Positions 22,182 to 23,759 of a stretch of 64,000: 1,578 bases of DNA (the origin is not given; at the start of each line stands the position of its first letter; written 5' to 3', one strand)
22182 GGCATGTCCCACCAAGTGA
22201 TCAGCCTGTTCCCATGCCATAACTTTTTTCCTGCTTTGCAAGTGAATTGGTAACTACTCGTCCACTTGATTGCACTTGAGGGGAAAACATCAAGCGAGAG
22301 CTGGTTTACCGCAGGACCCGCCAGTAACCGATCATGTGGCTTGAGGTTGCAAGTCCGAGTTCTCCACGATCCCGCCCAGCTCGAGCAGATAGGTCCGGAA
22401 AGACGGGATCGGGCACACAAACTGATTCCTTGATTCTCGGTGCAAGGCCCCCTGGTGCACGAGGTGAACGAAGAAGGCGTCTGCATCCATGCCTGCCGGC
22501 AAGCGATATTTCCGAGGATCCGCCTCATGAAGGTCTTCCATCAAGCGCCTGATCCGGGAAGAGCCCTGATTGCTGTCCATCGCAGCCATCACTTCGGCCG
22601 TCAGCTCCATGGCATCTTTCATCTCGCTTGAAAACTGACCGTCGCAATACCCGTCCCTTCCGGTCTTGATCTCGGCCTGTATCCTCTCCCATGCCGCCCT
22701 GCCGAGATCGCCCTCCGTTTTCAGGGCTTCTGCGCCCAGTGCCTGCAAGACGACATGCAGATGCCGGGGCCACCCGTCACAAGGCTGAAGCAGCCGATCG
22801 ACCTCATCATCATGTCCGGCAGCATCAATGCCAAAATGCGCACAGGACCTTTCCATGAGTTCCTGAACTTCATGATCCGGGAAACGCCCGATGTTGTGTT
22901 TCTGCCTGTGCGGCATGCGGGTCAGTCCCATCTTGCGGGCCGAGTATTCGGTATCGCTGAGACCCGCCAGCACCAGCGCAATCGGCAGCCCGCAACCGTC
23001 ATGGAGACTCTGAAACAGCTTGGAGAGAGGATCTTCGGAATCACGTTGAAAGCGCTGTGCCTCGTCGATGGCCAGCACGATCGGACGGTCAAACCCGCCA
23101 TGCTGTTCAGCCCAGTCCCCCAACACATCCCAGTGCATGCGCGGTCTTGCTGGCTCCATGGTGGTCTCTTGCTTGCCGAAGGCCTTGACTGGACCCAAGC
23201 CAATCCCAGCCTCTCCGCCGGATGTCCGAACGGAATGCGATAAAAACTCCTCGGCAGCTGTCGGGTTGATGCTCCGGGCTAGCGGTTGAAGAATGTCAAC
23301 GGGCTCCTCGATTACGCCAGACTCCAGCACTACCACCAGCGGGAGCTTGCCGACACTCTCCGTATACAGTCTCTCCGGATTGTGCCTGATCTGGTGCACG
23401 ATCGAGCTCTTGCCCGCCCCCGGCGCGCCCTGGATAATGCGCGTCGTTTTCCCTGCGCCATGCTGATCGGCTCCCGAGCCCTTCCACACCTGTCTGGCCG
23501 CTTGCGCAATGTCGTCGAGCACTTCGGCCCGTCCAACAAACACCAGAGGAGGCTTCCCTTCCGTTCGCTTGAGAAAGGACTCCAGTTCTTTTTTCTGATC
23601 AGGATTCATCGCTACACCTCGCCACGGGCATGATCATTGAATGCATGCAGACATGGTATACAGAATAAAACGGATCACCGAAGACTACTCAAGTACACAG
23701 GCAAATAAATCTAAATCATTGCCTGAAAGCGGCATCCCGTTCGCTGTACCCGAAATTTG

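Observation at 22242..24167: Transposase-less, IS66-type cassette with perfect 8-bp target duplication that carries only an ORC/Cdc6-like AAA+ ATPase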

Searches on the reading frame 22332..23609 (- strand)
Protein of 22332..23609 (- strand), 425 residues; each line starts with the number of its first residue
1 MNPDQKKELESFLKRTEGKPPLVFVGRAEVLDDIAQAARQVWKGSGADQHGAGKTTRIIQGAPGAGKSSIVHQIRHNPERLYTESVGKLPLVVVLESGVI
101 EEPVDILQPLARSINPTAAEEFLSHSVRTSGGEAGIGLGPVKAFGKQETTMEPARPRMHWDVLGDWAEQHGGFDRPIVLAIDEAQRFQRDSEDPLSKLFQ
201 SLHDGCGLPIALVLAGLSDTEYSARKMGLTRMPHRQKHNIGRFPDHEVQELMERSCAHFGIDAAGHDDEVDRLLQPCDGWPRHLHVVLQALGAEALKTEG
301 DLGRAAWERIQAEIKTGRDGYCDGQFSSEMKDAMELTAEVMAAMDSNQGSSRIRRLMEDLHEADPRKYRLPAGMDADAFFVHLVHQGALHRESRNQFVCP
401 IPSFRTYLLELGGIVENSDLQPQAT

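Call 5: search_protein_families(library=pfam, proteins=[window:22332-23609:-], max_evalue=1)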
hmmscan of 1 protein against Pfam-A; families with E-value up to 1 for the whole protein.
window:22332-23609:- (425 aa): 6 families
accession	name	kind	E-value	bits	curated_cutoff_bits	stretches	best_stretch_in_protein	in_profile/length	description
PF13191.12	AAA_16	-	1.2e-07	32.8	32.6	1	24-204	2-161/167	AAA ATPase domain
PF13401.12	AAA_22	-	1.6e-06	28.9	27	1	58-213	9-121/130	AAA domain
PF20703.3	nSTAND1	-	0.0017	18.5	27.1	1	23-345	15-287/379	Novel STAND NTPase 1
PF09848.15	SLFN-g3_helicase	-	0.13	12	24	1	57-78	4-25/354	Schlafen group 3, DNA/RNA helicase domain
PF05729.18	NACHT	-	0.26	11.6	26.7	0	57-77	3-23/167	NACHT domain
PF01443.25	Viral_helicase1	-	0.3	11.3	21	1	58-88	2-38/228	Viral superfamily 1 RNA helicase core domain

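Call 11: search_protein_families(library=ncbifam, proteins=[window:22332-23609:-], max_evalue=1)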
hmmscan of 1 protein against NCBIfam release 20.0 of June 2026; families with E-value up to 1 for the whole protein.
window:22332-23609:- (425 aa): 1 family
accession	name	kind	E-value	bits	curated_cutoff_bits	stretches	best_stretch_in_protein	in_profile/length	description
TIGR03903.1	TOMM_kin_cyc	equivalog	0.0014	16.5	705.75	1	20-76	479-527/1267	TOMM system kinase/cyclase fusion protein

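Call 12: search_protein_families(library=padloc, proteins=[window:22332-23609:-], max_evalue=1)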
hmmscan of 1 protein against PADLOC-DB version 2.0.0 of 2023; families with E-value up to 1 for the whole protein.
window:22332-23609:- (425 aa): 1 family
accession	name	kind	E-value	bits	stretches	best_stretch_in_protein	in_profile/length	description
PDLC04140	mad8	-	0.03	11.8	1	58-74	31-47/314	mads_8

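Call 13: find_homologous_proteins(query=window:22332-23609:-)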
Query window:22332-23609:- (425 aa): 554 proteins with E <= 0.001 among 8000 candidates; the best 120 are listed.
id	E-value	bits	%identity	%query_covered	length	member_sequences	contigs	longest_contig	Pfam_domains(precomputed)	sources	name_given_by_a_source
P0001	5.6e-288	973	100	100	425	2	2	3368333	PF13401.13,PF13191.13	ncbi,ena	-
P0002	5.1e-259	878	89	100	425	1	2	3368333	PF13401.13,PF13191.13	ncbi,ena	-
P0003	5.3e-248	841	86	100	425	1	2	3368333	PF13401.13,PF13191.13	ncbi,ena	-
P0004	1.4e-245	833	86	100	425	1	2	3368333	PF13401.13,PF13191.13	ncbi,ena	-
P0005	9.1e-241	817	85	100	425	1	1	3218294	PF13401.13,PF13191.13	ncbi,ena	-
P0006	2.8e-239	812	83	100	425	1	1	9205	PF13401.13,PF13191.13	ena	-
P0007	3.3e-239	812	83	100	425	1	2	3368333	PF13401.13,PF13191.13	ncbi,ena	-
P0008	1.9e-238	810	83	100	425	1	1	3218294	PF13401.13,PF13191.13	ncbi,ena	-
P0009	2.6e-238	809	82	100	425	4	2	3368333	PF13401.13,PF13191.13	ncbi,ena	-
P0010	8.5e-238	808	83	100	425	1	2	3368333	PF13401.13,PF13191.13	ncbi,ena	-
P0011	1.6e-234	797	81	100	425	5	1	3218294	PF13401.13,PF13191.13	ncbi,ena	-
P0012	6.9e-233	791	81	100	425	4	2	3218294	PF13401.13,PF13191.13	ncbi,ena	-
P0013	7.2e-231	785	85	95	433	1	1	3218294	PF13401.13,PF13191.13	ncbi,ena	-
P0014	3.4e-228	776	80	100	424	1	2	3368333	PF13401.13,PF13191.13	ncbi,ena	-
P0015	5.6e-227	772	78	100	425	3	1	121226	-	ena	-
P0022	4.3e-215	733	75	100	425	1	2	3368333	PF13401.13,PF13191.13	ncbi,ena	-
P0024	2.3e-205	701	72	100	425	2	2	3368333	PF13191.13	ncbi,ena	-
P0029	7.3e-186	637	67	98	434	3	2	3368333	PF13401.13,PF13191.13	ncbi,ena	-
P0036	7.6e-182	623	64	100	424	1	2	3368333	PF13401.13,PF13191.13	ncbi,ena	-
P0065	4.1e-88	315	42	99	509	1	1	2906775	-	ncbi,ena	-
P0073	1.1e-81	293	41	95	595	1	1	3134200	PF13191.13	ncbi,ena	-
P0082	5.3e-79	285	40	95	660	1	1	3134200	PF13401.13,PF13191.13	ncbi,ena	-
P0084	7.7e-78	281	39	96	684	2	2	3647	PF13191.13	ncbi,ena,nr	ncbi:hypothetical protein F4225_03135 [Candidatus Poribacteria bacterium]|nr:hypothetical protein [C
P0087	3.8e-77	278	38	96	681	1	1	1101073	-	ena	-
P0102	7.9e-72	261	37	97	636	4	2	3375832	PF13401.13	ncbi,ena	-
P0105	9.0e-71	257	38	96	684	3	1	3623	PF13401.13,PF13191.13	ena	-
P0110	5.7e-70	255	38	98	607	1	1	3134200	-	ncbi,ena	-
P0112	1.6e-69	253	38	97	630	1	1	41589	PF13401.13,PF13191.13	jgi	-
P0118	2.8e-68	249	38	96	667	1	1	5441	PF13401.13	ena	-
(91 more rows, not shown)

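Call 14: find_encoding_contigs(protein=P0001, flank=3000, max_places=4)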
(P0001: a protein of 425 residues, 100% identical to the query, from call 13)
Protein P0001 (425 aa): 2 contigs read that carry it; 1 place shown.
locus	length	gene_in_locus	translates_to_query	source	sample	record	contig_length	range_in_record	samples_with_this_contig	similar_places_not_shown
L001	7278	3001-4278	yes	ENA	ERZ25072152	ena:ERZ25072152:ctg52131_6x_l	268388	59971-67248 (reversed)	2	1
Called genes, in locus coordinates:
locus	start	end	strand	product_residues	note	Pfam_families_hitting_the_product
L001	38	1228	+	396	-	PF02771:Acyl-CoA_dh_N, PF02770:Acyl-CoA_dh_M, PF00441:Acyl-CoA_dh_1, PF08028:Acyl-CoA_dh_2 (weak)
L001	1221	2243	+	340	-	PF01636:APH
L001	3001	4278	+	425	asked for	PF13191:AAA_16 (weak), PF13401:AAA_22 (faint)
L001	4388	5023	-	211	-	PF02798:GST_N, PF13417:GST_N_3, PF13409:GST_N_2, PF00043:GST_C (weak), PF13410:GST_C_2 (weak)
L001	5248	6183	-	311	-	PF01266:DAO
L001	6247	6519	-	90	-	PF01266:DAO, PF13450:NAD_binding_8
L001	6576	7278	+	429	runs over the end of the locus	PF02746:MR_MLE_N, PF13378:MR_MLE_C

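Call 15: find_encoding_contigs(protein=P0002, flank=3000, max_places=4)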
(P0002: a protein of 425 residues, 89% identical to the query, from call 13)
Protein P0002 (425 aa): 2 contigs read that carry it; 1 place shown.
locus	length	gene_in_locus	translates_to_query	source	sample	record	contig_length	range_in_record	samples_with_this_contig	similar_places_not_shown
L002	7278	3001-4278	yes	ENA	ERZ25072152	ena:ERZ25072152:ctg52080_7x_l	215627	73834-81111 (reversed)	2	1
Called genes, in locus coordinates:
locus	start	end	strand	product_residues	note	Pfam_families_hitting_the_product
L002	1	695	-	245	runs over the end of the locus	PF01138:RNase_PH, PF03725:RNase_PH_C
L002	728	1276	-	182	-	PF13302:Acetyltransf_3, PF13420:Acetyltransf_4, PF00583:Acetyltransf_1, PF13673:Acetyltransf_10 (faint), PF13508:Acetyltransf_7, PF08445:FR47 (weak)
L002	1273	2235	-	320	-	PF00491:Arginase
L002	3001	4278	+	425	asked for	PF13191:AAA_16, PF13401:AAA_22 (weak)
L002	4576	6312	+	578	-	PF13183:Fer4_8 (faint), PF00037:Fer4 (faint), PF12837:Fer4_6 (faint), PF13237:Fer4_10 (faint), PF14697:Fer4_21 (faint), PF13187:Fer4_9 (faint), PF13484:Fer4_16 (faint), PF12838:Fer4_7 (weak), +1 more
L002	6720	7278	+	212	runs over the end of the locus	PF02613:Nitrate_red_del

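Call 20: find_related_loci(query=A1, collection=genome_contigs, flank=3000)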
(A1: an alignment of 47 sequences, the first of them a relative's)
Query A1 (425 aa) in genome_contigs; peptide patterns used: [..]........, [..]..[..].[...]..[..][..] (x = any residue, [..] = any of these).
573 stretches matched a pattern (row limit reached: there are more); 413 encode a relative of the query (tblastn E <= 1e-3); the best 80 are kept; 80 distinct loci.
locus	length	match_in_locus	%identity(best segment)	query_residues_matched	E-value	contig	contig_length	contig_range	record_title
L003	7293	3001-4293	81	1-425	0e+0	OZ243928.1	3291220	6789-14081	MAG: Arenicellales bacterium isolate fe9c1bdc-7ba5-488c-83e0-a220ed0af1a2 genome assembly, chromosome: 1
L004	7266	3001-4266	70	1-422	0e+0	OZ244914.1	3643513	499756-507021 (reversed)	MAG: Candidatus Poriferihabitaceae bacterium isolate 8e9395de-477f-4dba-9d53-b46ec0a52cc6 genome assembly, chromosome: 1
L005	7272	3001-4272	65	1-424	0e+0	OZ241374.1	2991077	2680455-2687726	MAG: Arenicellales bacterium isolate e20ed838-ccde-4585-ad24-56f5f8a8bd1e genome assembly, chromosome: 1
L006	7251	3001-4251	66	1-417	0e+0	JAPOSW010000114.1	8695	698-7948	MAG: Gammaproteobacteria bacterium isolate CAR2_bin_8 NODE_2536_length_8695_cov_14.0041, whole genome shotgun sequence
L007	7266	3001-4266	66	1-422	0e+0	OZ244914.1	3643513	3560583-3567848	MAG: Candidatus Poriferihabitaceae bacterium isolate 8e9395de-477f-4dba-9d53-b46ec0a52cc6 genome assembly, chromosome: 1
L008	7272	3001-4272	65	1-424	0e+0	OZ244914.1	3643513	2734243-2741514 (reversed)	MAG: Candidatus Poriferihabitaceae bacterium isolate 8e9395de-477f-4dba-9d53-b46ec0a52cc6 genome assembly, chromosome: 1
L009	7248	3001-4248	66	1-417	0e+0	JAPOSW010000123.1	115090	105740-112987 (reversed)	MAG: Gammaproteobacteria bacterium isolate CAR2_bin_8 NODE_29_length_115090_cov_10.5374, whole genome shotgun sequence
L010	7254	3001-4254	63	1-419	4e-172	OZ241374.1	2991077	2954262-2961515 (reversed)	MAG: Arenicellales bacterium isolate e20ed838-ccde-4585-ad24-56f5f8a8bd1e genome assembly, chromosome: 1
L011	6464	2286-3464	60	1-417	1e-161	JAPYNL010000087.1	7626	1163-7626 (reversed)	MAG: Arenicellales bacterium isolate r_caze12_13 Seq87, whole genome shotgun sequence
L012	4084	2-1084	64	56-418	5e-155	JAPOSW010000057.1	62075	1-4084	MAG: Gammaproteobacteria bacterium isolate CAR2_bin_8 NODE_123_length_62075_cov_11.5369, whole genome shotgun sequence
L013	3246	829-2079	57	1-418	3e-160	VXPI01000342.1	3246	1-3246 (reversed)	MAG: Gammaproteobacteria bacterium isolate SB0662_bin_52 NODE_15939_length_3246_cov_14.009401, whole genome shotgun sequ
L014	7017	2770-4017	56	1-417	3e-151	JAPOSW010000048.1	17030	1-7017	MAG: Gammaproteobacteria bacterium isolate CAR2_bin_8 NODE_1169_length_17030_cov_10.6373, whole genome shotgun sequence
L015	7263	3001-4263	64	1-422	2e-180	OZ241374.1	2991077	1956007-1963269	MAG: Arenicellales bacterium isolate e20ed838-ccde-4585-ad24-56f5f8a8bd1e genome assembly, chromosome: 1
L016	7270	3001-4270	64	1-424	1e-148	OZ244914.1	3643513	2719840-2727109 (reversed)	MAG: Candidatus Poriferihabitaceae bacterium isolate 8e9395de-477f-4dba-9d53-b46ec0a52cc6 genome assembly, chromosome: 1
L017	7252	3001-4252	75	1-417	3e-164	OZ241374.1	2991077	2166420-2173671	MAG: Arenicellales bacterium isolate e20ed838-ccde-4585-ad24-56f5f8a8bd1e genome assembly, chromosome: 1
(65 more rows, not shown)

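Call 24: find_encoding_contigs(protein=P0003, flank=3000, max_places=3)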
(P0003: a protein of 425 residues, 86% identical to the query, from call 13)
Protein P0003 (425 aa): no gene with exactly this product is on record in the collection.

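Call 25: find_encoding_contigs(protein=P0009, flank=3000, max_places=4)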
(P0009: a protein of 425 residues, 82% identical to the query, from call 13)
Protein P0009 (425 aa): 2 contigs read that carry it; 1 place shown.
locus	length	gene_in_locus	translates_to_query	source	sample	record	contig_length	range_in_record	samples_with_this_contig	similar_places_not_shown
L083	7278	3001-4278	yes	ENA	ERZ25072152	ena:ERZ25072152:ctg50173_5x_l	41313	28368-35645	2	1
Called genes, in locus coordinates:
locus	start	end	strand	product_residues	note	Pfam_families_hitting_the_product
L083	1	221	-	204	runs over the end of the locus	PF13471:Transglut_core3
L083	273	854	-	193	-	PF14103:DUF4276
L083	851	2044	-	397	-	PF02463:SMC_N (weak), PF13175:AAA_15, PF13476:AAA_23, PF13304:AAA_21, PF11398:DUF2813 (weak), PF13175:AAA_15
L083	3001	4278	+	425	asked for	PF13191:AAA_16 (weak), PF13401:AAA_22 (weak)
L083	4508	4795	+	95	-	-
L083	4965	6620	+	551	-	-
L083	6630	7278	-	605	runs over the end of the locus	PF00664:ABC_membrane, PF13304:AAA_21 (faint), PF00005:ABC_tran, PF02463:SMC_N (faint)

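Call 26: find_encoding_contigs(protein=P0022, flank=3000, max_places=3)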
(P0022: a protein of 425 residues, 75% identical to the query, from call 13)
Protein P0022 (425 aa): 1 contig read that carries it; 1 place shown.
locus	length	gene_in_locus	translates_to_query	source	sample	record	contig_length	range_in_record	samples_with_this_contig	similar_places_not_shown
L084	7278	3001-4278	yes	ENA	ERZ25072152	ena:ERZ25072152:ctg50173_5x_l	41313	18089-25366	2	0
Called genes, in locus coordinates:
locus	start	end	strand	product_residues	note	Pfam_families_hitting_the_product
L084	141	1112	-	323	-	PF00551:Formyl_trans_N, PF02911:Formyl_trans_C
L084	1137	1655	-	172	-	PF01327:Pep_deformylase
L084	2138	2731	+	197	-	PF13936:HTH_38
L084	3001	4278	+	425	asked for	PF13191:AAA_16 (weak), PF13401:AAA_22 (faint)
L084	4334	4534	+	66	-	-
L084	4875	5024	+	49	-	-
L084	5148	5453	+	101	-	PF05016:ParE_toxin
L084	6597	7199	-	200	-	PF01583:APS_kinase, PF13671:AAA_33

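Call 27: find_encoding_contigs(protein=P0036, flank=3000, max_places=3)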
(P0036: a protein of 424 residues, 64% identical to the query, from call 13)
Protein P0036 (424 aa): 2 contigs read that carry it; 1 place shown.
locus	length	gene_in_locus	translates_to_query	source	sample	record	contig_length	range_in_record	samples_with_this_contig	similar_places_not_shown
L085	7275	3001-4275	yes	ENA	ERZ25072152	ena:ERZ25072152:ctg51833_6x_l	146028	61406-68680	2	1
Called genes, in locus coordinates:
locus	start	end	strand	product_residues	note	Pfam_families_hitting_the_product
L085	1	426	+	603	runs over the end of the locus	PF00664:ABC_membrane, PF00005:ABC_tran, PF02463:SMC_N (weak)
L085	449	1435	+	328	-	PF08240:ADH_N, PF00107:ADH_zinc_N, PF13602:ADH_zinc_N_2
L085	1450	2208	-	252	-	PF05721:PhyH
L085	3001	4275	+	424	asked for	PF13191:AAA_16 (faint), PF13401:AAA_22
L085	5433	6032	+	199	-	PF00106:adh_short (weak), PF13561:adh_short_C2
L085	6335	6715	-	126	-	PF02627:CMD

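Call 43: predict_structure(alignment_id=A3)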
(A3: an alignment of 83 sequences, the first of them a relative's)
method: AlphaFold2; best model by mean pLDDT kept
length: 425 residues; sequences in the alignment: 83
mean_pLDDT: 88.2   pTM: 0.86
mean pLDDT of the five models: 88.2, 87.9, 87.6, 87.1, 86.8
residues with pLDDT >= 90: 336; 70-90: 47; 50-70: 6; < 50: 36
segments of 3 or more residues with pLDDT < 50: 128-155, 418-425
pLDDT, mean of each block of 10 residues (from residue 1): 95 88 92 97 87 95 94 96 93 97 94 94 66 31 32 59 93 95 95 96 96 96 95 93 94 94 92 92 95 95 95 95 95 97 87 96 97 97 94 87 94 69 33
secondary structure, 60 per line:
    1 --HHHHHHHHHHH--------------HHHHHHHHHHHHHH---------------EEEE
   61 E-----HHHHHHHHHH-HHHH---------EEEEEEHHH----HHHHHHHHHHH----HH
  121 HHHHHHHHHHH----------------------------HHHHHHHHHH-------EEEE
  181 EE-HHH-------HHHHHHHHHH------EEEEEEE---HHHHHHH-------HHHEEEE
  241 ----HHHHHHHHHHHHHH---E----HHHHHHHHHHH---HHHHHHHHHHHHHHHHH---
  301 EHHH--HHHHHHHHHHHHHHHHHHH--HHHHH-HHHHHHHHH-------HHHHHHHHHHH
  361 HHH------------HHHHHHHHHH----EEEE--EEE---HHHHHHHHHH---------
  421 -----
elements in order: H3-13 H28-41 E57-61 H67-76 H78-81 E91-96 H104-114 H119-131 H160-169 E177-182 H194-203 E210-216 H220-226 E237-240 H245-258 H267-277 H281-297 H307-325 H328-332 H334-342 H350-363 H376-385 E390-393 E396-398 H402-411

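Call 46: search_solved_structures(query=A3, max_evalue=1)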
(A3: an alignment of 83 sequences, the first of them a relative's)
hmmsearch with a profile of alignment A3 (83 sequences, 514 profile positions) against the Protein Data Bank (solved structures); distinct sequences matched with E-value up to 1: 18.
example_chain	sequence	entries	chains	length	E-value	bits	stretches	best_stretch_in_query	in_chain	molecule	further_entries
8s0e_G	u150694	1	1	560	0.0072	18.7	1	59-133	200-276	Cell division control protein 6 homolog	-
8rwv_F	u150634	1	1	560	0.0072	18.7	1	59-133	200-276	Cell division control protein 6 homolog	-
2ga8_A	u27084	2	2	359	0.041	16.2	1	51-139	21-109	Hypothetical 39.9 kDa protein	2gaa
5uj7_A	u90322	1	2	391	0.089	15.1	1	59-132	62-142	Origin recognition complex subunit 1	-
7jpo_A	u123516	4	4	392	0.089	15.1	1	59-132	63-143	Origin recognition complex subunit 1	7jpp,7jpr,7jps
5ujm_A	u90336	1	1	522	0.13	14.5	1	59-132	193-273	Origin recognition complex subunit 1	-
6geb_A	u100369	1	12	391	0.24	13.6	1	59-142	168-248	DotB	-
9w2m_N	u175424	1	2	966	0.25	13.6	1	50-108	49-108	NACHT, LRR and PYD domains-containing protein 14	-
12dl_DA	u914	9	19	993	0.26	13.5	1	50-108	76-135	NACHT, LRR and PYD domains-containing protein 14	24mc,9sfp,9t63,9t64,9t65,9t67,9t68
9wsq_A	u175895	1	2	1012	0.26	13.5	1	50-108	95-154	NACHT, LRR and PYD domains-containing protein 14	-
9wsr_A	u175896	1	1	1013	0.26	13.5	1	50-108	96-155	NACHT, LRR and PYD domains-containing protein 14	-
9hip_A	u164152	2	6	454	0.27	13.5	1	31-81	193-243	tRNA modification GTPase MnmE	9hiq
3adb_A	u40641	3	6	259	0.32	13.2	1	49-108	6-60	L-seryl-tRNA(Sec) kinase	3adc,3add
6ln3_A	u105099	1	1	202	0.41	12.9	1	58-102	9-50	Adenylate kinase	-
2gj8_A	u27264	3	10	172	0.54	12.5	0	54-80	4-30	tRNA modification GTPase trmE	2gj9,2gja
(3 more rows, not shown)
